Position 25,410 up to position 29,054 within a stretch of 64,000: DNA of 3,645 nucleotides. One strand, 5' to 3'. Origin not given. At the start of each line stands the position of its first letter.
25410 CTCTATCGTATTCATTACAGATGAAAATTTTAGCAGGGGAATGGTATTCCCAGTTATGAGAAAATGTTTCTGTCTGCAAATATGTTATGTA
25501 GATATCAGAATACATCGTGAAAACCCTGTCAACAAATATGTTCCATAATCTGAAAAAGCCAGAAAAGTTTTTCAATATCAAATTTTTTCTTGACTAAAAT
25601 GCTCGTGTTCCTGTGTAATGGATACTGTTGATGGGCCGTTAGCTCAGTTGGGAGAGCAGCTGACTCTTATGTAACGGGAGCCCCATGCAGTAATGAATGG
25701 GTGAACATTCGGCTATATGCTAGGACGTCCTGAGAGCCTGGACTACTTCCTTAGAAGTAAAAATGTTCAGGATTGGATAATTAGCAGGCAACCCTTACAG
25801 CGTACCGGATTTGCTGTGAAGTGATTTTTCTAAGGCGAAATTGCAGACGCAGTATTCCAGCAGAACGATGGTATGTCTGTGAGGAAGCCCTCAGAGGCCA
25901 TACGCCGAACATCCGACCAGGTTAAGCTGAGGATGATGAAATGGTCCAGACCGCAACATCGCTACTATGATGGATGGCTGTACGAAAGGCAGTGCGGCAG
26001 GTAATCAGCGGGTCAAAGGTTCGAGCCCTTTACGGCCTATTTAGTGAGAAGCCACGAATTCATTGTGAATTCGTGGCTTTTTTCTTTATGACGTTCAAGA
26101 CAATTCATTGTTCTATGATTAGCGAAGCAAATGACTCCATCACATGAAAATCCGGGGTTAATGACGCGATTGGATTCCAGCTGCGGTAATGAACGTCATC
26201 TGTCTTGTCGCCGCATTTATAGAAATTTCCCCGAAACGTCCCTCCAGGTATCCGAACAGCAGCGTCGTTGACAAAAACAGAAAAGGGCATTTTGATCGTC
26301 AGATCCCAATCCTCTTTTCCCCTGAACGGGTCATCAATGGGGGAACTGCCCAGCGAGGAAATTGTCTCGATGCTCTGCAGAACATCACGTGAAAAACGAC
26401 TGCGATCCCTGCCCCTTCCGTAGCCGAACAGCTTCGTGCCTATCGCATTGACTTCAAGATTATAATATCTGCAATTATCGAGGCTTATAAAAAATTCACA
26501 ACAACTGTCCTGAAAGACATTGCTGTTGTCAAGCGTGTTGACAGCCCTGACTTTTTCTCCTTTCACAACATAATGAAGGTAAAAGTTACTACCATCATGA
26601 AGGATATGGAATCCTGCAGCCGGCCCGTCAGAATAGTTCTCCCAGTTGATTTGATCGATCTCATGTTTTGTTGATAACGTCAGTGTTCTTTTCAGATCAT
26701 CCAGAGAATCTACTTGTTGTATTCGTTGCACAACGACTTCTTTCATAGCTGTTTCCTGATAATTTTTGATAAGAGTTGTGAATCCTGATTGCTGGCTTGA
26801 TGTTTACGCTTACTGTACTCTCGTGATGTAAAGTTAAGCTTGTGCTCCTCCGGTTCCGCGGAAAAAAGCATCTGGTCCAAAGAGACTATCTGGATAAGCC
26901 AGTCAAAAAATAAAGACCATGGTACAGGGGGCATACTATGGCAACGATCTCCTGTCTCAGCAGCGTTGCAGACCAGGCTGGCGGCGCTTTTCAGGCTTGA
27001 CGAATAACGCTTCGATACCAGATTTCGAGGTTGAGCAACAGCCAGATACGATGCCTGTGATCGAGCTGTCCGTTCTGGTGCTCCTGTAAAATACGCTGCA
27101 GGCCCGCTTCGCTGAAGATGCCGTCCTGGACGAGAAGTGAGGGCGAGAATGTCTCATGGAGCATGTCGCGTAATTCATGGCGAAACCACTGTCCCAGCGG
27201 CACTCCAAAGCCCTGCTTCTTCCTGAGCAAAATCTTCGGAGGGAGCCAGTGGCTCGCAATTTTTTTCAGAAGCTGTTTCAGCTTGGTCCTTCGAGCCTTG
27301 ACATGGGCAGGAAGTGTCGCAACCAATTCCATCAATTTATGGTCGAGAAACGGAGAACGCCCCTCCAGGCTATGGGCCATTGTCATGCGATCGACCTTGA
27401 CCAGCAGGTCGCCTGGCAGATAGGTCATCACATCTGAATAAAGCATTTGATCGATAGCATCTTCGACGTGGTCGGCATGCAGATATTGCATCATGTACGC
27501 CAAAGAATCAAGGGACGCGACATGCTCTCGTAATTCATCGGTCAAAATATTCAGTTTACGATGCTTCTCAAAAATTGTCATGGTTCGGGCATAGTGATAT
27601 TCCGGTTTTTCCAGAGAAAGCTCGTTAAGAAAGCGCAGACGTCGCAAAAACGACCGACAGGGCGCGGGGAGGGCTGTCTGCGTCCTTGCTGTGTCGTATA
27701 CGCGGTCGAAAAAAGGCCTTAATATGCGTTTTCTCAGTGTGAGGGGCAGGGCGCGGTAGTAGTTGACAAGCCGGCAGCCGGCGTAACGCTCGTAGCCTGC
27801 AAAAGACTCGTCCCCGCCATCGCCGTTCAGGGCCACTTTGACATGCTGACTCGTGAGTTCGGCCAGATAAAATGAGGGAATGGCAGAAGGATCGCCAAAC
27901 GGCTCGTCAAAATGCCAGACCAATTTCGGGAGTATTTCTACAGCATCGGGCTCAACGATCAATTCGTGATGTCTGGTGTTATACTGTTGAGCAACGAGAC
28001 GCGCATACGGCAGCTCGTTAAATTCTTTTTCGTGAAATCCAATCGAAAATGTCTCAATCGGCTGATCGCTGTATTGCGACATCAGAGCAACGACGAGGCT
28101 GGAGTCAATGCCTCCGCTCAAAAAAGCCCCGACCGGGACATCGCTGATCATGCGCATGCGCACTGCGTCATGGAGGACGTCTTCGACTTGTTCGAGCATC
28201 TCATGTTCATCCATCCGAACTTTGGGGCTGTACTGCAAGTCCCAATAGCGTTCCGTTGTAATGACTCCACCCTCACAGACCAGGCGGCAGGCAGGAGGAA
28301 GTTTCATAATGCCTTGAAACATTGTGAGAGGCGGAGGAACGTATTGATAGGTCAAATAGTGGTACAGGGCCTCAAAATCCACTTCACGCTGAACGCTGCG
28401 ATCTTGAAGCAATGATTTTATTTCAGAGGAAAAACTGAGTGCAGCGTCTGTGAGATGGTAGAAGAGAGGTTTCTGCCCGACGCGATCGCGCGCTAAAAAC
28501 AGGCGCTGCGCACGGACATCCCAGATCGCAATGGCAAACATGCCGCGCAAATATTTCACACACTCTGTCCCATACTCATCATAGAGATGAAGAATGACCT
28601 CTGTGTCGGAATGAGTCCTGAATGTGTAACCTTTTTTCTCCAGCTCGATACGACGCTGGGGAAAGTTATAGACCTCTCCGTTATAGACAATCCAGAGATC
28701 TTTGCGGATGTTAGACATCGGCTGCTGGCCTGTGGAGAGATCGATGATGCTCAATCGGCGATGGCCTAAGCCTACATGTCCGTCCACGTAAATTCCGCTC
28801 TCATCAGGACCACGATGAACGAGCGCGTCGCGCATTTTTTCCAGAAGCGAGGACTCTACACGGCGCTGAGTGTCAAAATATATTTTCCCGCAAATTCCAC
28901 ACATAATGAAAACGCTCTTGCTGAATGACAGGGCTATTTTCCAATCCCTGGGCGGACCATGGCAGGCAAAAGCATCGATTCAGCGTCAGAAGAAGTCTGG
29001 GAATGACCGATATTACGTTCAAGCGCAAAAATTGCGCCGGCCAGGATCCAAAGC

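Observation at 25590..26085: tRNA(CUU) gene split in its anticodon loop by a 334-nt ORF-less insertion with group-I-intron hallmarks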

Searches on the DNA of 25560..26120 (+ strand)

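Call 4: search_rna_families(source=window, start=25560, end=26120, threshold=evalue, max_evalue=10, show_alignments=5)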
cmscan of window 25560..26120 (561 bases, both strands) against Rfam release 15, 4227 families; matches with E-value up to 10: 10.
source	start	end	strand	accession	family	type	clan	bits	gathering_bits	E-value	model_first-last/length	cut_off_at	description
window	25657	25964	+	RF00028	Intron_gpI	Intron;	-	36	50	1.4e-07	1-253/253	no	Group I catalytic intron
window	26008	26086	+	RF02397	sau-5971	Gene; sRNA;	-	21.1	90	0.26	1-96/96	no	Staphylococcus sRNA sau-5971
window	26047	26081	-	RF03623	mir-1252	Gene; miRNA;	-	18.4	70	2.5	1-65/65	no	mir-1252 microRNA precursor family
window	26014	26114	+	RF01770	rimP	Cis-reg; leader;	-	16.2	47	6.4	1-102/102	no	Gammaprotebacteria rimP leader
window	26032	26094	+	RF03723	MIR7125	Gene; miRNA;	-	15.9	100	2.5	1-107/107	no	MIR7125 microRNA precursor family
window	26049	26082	+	RF00797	mir-355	Gene; miRNA;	-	15.5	70.3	5.3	23-55/75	no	mir-355 microRNA precursor family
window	25893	25960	+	RF01121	sR38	Gene; snRNA; snoRNA; CD-box;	-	14.5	50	0.67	1-59/59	no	Small nucleolar RNA sR38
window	25861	25965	+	RF01281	snoR35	Gene; snRNA; snoRNA; CD-box;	CL00053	14.4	40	2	1-81/81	no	Small nucleolar RNA snoR35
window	26048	26081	-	RF04157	MIR9486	Gene; miRNA;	-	14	100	8.5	1-119/119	no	MIR9486 microRNA precursor family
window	26047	26087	+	RF00489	ctRNA_p42d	Gene; antisense;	-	13.5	50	9.1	1-46/46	no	ctRNA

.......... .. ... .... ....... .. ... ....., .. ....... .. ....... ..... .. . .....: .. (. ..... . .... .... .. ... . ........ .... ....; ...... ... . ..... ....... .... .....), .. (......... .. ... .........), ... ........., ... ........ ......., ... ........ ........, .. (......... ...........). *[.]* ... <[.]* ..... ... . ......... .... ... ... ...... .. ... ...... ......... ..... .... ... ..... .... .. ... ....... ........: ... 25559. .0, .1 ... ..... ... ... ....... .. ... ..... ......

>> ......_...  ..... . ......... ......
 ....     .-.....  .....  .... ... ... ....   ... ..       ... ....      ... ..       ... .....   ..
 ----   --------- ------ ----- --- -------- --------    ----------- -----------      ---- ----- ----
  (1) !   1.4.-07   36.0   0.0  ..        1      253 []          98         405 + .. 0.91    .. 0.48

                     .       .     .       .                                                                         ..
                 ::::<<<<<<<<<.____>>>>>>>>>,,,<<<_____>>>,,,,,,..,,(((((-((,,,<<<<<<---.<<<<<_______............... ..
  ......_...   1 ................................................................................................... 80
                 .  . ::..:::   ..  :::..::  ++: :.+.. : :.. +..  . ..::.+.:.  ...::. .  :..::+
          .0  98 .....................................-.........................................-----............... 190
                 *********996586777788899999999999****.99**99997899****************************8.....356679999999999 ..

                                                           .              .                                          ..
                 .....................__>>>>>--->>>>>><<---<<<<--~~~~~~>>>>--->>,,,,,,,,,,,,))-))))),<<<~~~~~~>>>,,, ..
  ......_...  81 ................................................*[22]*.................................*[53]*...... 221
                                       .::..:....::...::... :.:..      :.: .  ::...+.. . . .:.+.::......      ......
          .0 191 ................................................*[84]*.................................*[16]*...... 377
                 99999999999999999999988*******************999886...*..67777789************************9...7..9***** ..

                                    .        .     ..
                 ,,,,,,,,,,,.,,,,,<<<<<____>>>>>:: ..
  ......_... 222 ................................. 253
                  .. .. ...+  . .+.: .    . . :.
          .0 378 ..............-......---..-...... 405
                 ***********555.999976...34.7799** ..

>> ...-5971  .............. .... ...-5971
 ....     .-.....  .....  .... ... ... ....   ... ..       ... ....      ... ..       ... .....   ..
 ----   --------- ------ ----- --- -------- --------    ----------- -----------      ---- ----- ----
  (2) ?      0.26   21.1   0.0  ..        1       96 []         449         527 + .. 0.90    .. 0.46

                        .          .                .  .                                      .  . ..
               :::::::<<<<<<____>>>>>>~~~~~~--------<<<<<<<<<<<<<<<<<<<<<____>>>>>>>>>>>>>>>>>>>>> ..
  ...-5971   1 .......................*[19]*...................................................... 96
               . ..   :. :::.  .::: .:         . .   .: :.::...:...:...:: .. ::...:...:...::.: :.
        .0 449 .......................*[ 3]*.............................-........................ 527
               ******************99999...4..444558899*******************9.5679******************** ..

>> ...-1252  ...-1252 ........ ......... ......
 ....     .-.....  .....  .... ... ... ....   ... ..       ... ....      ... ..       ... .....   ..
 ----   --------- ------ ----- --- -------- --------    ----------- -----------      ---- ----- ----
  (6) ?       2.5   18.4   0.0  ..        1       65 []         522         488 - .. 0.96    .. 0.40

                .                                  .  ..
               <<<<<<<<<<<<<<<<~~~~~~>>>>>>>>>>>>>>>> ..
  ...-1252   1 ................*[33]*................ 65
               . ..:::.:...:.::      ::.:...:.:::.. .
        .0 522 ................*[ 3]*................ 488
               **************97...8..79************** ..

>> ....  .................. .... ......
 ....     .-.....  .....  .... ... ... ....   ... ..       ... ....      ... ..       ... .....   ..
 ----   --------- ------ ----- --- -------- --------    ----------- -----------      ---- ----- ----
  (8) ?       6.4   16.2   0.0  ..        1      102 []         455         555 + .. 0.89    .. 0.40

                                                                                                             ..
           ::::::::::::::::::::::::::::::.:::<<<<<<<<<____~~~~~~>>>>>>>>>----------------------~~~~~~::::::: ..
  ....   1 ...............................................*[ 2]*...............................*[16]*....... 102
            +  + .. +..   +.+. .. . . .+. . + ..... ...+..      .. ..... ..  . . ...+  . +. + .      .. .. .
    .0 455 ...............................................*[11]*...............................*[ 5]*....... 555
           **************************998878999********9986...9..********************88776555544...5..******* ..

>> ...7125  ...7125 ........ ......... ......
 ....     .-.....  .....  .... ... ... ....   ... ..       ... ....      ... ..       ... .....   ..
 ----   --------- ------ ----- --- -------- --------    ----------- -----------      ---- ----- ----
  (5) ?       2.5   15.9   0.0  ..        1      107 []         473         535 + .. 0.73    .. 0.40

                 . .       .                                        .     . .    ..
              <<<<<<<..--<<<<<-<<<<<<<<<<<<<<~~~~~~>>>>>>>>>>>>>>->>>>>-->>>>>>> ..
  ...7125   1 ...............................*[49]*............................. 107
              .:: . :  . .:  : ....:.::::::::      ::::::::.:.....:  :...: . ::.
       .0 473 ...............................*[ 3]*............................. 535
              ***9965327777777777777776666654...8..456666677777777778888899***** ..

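Call 6: search_dna_similar(query=window:25560-26120:+, collection=phages, mode=distant, max_rows=30)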
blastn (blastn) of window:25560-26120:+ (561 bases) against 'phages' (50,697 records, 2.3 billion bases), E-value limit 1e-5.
Records with a match: 1; places in all: 1; records where one place covers at least 80% of the query: 0.
Best place of each record, by identity: 95-99% 1.
By first word of the organism name: Listeria 1.
By host as written in the record: Listeria monocytogenes 1.
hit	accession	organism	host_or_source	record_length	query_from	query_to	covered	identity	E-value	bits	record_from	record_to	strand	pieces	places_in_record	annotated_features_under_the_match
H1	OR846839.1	Listeria phage LM 4-11-1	Listeria monocytogenes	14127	74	110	7%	97.3%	2e-7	64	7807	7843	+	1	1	record has no annotation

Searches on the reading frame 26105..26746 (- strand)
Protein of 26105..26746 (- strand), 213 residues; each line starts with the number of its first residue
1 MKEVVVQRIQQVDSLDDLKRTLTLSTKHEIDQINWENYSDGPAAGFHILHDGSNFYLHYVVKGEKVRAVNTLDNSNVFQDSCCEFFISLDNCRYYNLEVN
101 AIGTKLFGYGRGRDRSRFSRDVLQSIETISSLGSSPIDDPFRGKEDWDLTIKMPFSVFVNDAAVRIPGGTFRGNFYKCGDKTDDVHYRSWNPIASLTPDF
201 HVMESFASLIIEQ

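Call 9: search_protein_families(library=pfam, proteins=[window:26105-26746:-])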
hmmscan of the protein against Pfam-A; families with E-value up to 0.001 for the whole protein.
window:26105-26746:- (213 aa): 1 family
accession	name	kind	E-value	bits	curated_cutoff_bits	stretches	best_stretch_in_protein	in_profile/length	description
PF16011.10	CBM9_2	-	2.6e-53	181.2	25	1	26-209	13-197/199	Carbohydrate-binding family 9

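Call 68: find_encoding_contigs(protein=window:26105-26746:-, flank=3000, max_places=6)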
Protein window:26105-26746:- (213 aa): 3 contigs read that carry it; 1 place shown.
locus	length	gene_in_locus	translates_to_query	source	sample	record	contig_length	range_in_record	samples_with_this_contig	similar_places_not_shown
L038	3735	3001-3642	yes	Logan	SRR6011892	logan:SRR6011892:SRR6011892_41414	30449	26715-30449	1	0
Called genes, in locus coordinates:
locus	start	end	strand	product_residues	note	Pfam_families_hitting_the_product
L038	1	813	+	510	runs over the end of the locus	PF04932:Wzy_C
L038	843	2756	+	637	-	PF13522:GATase_6, PF13537:GATase_7, PF00733:Asn_synthase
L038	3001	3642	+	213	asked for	PF16011:CBM9_2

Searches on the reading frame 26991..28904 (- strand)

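Call 9: search_protein_families(library=pfam, proteins=[window:26991-28904:-])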
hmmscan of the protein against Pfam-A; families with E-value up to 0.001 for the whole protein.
window:26991-28904:- (637 aa): 3 families
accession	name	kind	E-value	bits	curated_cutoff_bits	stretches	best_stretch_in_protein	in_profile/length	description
PF00733.27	Asn_synthase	-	1.3e-106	357.7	21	1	239-631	1-354/354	Asparagine synthase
PF13537.11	GATase_7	-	1.3e-46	158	25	1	48-167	1-123/123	Glutamine amidotransferase domain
PF13522.11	GATase_6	-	5e-44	149.9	27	1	33-161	1-130/130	Glutamine amidotransferase domain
